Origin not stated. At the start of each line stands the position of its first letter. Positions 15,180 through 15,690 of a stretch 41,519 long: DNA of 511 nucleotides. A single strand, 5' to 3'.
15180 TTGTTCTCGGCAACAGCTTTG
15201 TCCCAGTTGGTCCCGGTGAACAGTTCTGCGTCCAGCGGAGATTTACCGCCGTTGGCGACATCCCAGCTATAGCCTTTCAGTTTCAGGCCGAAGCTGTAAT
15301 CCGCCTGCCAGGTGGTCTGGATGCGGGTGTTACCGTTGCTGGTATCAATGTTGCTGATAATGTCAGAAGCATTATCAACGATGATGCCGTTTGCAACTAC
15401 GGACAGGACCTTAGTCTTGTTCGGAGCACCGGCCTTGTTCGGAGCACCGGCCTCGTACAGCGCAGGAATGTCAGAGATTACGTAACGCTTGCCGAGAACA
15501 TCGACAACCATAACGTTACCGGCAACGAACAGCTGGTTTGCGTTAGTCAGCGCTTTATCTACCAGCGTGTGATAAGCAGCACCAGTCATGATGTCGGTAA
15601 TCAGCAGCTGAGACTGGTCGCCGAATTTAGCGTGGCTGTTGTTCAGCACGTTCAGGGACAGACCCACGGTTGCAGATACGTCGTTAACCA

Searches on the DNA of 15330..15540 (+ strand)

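Call 52: search_dna_similar(query=window:15330-15540:+, collection=phages, mode=near, max_rows=12)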
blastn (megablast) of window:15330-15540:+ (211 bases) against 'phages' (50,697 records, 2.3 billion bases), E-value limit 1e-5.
Records with a match: 18; places in all: 18; records where one place covers at least 80% of the query: 18.
Best place of each record, by identity: 90-95% 6; 80-90% 12.
By first word of the organism name: Escherichia 14; Kagunavirus 3; Shigella 1.
By host as written in the record: Escherichia coli 5; - 3; Escherichia coli O18:K1:H7 2; Escherichia coli O18ac:K1:H7 ColV+ 2; Escherichia coli APEC 45 1; Escherichia coli E4014 1; Escherichia coli 2025011N 1; Shigella dysenteriae X12 1; and 2 more.
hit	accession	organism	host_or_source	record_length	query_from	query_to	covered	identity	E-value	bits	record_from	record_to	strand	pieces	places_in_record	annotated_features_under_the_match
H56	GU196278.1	Escherichia phage K1H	Escherichia coli O18:K1:H7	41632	1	211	100%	91.0%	5e-70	268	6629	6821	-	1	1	putative major capsid protein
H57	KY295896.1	Escherichia phage L AB-2017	Escherichia coli O18ac:K1:H7 ColV+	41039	1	211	100%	91.0%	5e-70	268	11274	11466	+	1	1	putative major capsid protein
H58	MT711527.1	Escherichia phage vB_EcoS_fTaEco01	Escherichia coli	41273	1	211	100%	91.0%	5e-70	268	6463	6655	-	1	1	putative major capsid protein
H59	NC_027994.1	Escherichia phage K1H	Escherichia coli O18:K1:H7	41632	1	211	100%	91.0%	5e-70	268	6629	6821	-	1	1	major head protein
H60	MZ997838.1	Escherichia phage ULINTec2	Escherichia coli APEC 45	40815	1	211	100%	90.5%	2e-68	263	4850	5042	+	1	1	putative major capsid protein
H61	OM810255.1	Escherichia phage UTI-CM001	Escherichia coli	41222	1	211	100%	90.5%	2e-68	263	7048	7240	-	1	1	hypothetical protein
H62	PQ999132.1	Escherichia phage BUCT789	Escherichia coli E4014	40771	1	211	100%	89.6%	5e-65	252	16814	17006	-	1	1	tail protein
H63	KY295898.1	Escherichia phage P AB-2017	Escherichia coli O18ac:K1:H7 ColV+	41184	1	211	100%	89.6%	5e-65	252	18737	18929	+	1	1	putative major capsid protein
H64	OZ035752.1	Kagunavirus LF7074P1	-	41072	1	211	100%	89.6%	5e-65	252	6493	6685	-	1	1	record has no annotation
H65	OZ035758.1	Kagunavirus LF7074P1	-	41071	1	211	100%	89.6%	5e-65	252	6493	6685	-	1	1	record has no annotation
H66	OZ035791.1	Kagunavirus LF7074P3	-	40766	1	211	100%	89.6%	5e-65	252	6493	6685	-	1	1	record has no annotation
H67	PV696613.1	Escherichia phage Henuyfy11N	Escherichia coli 2025011N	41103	1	211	100%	89.6%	5e-65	252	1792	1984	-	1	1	tail protein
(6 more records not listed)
